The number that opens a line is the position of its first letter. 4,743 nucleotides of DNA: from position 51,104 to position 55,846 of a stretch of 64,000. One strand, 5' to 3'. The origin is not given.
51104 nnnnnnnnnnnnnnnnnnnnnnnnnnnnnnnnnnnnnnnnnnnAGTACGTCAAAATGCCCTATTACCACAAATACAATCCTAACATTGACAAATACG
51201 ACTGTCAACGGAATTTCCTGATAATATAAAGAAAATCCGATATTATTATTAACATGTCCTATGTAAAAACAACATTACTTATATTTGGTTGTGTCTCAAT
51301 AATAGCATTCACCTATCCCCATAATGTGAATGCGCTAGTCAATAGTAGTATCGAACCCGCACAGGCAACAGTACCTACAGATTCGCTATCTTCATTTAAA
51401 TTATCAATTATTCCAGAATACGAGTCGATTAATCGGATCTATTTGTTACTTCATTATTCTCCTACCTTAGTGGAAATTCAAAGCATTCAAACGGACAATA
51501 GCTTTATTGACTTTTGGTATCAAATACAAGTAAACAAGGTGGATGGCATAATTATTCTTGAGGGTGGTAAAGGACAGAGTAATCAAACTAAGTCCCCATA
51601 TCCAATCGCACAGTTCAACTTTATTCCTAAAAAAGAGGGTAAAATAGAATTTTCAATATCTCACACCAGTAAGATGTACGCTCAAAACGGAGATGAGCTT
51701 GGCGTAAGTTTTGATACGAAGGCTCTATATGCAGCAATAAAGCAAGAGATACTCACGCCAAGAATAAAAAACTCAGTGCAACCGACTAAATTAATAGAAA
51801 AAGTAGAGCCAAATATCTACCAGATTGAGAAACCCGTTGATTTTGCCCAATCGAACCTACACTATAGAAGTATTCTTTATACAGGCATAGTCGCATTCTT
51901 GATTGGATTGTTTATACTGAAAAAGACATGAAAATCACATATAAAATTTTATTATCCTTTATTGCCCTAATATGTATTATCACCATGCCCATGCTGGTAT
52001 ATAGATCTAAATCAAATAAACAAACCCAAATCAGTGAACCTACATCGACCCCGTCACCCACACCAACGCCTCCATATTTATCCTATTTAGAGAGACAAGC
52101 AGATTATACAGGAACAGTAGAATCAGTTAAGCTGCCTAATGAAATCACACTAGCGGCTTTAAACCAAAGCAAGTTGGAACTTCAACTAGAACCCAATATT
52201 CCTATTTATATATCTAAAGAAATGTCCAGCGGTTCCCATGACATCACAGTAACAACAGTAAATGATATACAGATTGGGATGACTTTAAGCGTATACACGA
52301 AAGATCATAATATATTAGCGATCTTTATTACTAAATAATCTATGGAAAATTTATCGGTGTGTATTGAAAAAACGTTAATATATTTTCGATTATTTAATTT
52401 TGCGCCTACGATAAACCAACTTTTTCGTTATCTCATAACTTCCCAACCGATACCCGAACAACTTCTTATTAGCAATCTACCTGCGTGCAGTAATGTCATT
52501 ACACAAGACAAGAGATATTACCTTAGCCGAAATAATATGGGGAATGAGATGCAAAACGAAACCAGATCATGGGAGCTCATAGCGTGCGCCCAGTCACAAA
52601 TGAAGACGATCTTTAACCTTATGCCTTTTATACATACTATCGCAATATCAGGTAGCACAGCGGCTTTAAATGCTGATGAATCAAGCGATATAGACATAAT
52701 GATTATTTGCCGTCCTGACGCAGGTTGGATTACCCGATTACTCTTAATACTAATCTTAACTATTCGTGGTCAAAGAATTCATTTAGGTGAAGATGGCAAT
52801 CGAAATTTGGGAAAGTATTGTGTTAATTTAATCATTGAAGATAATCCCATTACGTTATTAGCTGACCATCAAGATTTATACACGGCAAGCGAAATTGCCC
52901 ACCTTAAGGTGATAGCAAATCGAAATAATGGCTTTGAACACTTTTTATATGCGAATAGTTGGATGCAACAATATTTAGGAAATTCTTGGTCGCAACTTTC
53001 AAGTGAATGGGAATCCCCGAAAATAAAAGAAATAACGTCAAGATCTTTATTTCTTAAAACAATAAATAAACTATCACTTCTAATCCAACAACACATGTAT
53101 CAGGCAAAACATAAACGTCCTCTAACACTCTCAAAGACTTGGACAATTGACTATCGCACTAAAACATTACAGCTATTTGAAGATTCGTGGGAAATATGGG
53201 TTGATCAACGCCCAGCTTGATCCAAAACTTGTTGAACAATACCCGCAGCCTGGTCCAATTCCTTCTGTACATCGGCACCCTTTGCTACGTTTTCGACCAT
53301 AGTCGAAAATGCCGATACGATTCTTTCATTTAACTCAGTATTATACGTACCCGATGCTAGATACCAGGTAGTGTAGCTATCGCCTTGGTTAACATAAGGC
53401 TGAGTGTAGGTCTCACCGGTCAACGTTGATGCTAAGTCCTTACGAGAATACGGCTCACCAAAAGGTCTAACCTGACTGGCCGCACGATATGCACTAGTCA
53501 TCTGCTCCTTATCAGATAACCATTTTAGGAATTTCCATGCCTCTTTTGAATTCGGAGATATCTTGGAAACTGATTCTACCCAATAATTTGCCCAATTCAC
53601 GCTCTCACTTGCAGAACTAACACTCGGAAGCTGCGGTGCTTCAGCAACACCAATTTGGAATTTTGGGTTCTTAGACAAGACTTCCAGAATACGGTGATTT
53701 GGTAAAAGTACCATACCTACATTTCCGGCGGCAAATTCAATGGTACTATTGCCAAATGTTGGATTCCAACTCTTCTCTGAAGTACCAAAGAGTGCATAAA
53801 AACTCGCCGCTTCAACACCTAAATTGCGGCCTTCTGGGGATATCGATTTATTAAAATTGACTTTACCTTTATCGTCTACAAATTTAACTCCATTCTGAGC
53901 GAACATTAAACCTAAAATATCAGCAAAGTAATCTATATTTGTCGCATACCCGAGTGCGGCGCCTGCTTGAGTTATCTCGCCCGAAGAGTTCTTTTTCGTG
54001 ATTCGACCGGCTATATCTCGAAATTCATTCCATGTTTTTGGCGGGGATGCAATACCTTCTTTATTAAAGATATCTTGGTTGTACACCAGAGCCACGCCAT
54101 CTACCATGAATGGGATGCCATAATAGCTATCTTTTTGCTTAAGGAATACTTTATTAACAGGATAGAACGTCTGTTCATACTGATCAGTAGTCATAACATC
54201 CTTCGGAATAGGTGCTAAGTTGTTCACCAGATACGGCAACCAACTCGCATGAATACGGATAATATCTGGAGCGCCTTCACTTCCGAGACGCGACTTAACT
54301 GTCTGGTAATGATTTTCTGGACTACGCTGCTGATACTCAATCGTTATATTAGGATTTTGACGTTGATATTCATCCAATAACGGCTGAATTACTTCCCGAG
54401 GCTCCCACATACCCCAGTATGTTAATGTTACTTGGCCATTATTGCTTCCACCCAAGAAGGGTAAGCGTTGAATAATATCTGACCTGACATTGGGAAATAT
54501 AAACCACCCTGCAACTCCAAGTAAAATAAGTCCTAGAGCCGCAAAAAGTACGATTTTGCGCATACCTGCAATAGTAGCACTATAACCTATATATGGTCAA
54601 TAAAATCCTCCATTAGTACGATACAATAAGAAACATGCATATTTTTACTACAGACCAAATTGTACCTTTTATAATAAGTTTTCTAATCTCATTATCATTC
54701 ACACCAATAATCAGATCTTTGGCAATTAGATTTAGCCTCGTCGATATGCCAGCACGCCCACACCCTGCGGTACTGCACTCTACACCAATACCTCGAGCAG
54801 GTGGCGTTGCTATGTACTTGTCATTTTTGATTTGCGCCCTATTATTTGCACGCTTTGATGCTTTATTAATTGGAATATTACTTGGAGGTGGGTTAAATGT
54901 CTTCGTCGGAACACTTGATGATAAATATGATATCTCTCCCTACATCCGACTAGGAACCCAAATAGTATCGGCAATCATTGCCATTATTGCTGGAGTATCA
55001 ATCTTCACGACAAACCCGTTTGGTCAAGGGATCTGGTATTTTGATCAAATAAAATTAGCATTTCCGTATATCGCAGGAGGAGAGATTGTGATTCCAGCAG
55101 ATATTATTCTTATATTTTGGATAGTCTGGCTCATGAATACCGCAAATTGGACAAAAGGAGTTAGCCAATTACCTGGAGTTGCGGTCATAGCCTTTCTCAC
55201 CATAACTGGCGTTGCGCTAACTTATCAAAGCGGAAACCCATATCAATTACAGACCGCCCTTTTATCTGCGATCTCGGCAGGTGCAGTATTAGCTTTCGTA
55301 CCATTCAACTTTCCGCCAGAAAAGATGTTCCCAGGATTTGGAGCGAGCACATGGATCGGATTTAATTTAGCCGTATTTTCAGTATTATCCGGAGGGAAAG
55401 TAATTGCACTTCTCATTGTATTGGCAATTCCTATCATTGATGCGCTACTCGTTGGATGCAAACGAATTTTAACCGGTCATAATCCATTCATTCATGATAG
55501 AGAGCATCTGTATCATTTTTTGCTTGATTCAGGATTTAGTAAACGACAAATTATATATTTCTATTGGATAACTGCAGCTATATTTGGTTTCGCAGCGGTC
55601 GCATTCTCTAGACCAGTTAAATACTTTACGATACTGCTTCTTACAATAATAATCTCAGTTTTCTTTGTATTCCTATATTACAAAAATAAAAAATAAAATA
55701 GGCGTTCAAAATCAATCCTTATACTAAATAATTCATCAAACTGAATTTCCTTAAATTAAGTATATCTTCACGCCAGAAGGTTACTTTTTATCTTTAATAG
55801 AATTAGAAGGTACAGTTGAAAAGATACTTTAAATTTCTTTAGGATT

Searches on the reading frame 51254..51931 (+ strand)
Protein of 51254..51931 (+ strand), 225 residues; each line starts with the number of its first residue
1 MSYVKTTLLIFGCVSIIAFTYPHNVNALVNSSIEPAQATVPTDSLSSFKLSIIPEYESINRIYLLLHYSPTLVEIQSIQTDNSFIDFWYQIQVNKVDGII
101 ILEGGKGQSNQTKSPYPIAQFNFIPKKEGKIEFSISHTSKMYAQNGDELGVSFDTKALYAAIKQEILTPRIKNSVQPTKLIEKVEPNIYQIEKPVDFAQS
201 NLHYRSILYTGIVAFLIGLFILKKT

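Call 3: search_protein_families(library=pfam, proteins=[window:51254-51931:+], max_evalue=0.1)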
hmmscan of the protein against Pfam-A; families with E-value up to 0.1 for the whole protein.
window:51254-51931:+ (225 aa): 0 families

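Call 9: search_protein_families(library=ncbifam, proteins=[window:51254-51931:+], max_evalue=0.01)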
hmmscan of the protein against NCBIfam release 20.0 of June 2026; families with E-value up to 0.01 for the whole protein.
window:51254-51931:+ (225 aa): 0 families

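Call 46: search_solved_structures(query=A5, max_evalue=1)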
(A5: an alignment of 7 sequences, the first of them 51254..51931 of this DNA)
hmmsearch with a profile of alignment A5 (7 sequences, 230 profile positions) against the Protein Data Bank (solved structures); distinct sequences matched with E-value up to 1: 4.
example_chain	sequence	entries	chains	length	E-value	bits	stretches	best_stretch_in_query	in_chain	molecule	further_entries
7urp_A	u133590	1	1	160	0.1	15.5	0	38-80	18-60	Ribonucleases G and E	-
6ulg_N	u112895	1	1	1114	0.37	13.7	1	143-204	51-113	Folliculin-interacting protein 2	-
6nzd_I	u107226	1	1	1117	0.38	13.7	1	143-204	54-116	Folliculin-interacting protein 2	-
8dhb_I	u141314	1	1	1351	0.49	13.3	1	143-204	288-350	Folliculin-interacting protein 2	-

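Call 47: search_protein_families(library=pfam, alignment_id=A5, max_evalue=0.1)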
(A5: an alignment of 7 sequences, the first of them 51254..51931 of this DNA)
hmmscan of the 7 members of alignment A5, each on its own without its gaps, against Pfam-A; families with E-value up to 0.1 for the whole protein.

A. member 1, window:51254-51931:+ (225 aa): 0 families

B. families by the number of members that match (of 7 scanned): 3 families
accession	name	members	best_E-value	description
PF00963.24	Cohesin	1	0.0026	Cohesin domain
PF01103.29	Omp85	1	0.0034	Omp85 superfamily domain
PF21601.3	GldM_2nd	1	0.032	GldM second domain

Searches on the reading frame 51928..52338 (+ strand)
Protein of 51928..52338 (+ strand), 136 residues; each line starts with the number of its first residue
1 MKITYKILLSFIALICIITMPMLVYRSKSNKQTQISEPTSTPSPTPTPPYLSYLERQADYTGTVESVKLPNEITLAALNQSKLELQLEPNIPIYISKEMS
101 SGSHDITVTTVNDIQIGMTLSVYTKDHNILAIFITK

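Call 3: search_protein_families(library=pfam, proteins=[window:51928-52338:+], max_evalue=0.1)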
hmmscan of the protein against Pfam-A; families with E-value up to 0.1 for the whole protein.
window:51928-52338:+ (136 aa): 1 family
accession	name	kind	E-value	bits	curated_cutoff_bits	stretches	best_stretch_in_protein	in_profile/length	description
PF15911.12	Beta-prop_WDR19_2nd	-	0.065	12.9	27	1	56-87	62-92/275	WDR19 second beta-propeller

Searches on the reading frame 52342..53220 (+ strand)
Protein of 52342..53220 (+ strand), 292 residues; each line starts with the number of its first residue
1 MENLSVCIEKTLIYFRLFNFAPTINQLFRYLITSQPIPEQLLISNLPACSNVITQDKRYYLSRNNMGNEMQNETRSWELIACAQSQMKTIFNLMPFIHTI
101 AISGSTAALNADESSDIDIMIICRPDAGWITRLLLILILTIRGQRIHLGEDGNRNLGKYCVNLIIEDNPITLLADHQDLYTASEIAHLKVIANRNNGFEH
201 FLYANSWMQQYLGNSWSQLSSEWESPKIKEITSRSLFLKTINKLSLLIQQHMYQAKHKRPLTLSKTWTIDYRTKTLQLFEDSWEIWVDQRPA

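Call 3: search_protein_families(library=pfam, proteins=[window:52342-53220:+], max_evalue=0.1)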
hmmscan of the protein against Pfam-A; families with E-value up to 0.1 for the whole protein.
window:52342-53220:+ (292 aa): 2 families
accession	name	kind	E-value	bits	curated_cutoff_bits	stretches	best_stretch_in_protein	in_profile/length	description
PF18765.7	Polbeta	-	0.00026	21.6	26.9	1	87-135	3-51/93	Polymerase beta, Nucleotidyltransferase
PF01909.29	NTP_transf_2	-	0.075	13.9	21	0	97-127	14-44/93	Nucleotidyltransferase domain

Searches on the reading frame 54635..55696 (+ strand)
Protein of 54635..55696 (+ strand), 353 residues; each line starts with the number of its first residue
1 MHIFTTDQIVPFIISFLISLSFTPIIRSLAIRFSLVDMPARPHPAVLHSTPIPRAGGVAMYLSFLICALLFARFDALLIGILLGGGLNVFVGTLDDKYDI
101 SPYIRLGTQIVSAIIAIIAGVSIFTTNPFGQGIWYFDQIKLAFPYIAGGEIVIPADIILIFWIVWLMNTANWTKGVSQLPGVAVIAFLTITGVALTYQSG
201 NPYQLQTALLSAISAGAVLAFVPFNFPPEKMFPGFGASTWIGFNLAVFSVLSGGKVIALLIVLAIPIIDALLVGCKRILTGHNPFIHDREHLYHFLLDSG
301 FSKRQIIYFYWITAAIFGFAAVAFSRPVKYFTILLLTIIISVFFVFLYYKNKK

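Call 31: search_protein_families(library=pfam, proteins=[window:54635-55696:+], max_evalue=0.01)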
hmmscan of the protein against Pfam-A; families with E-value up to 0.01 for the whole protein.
window:54635-55696:+ (353 aa): 1 family
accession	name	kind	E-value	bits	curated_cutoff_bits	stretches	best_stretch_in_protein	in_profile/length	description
PF00953.26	Glycos_transf_4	-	4.5e-19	69.4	27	1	79-252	2-159/160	Glycosyl transferase family 4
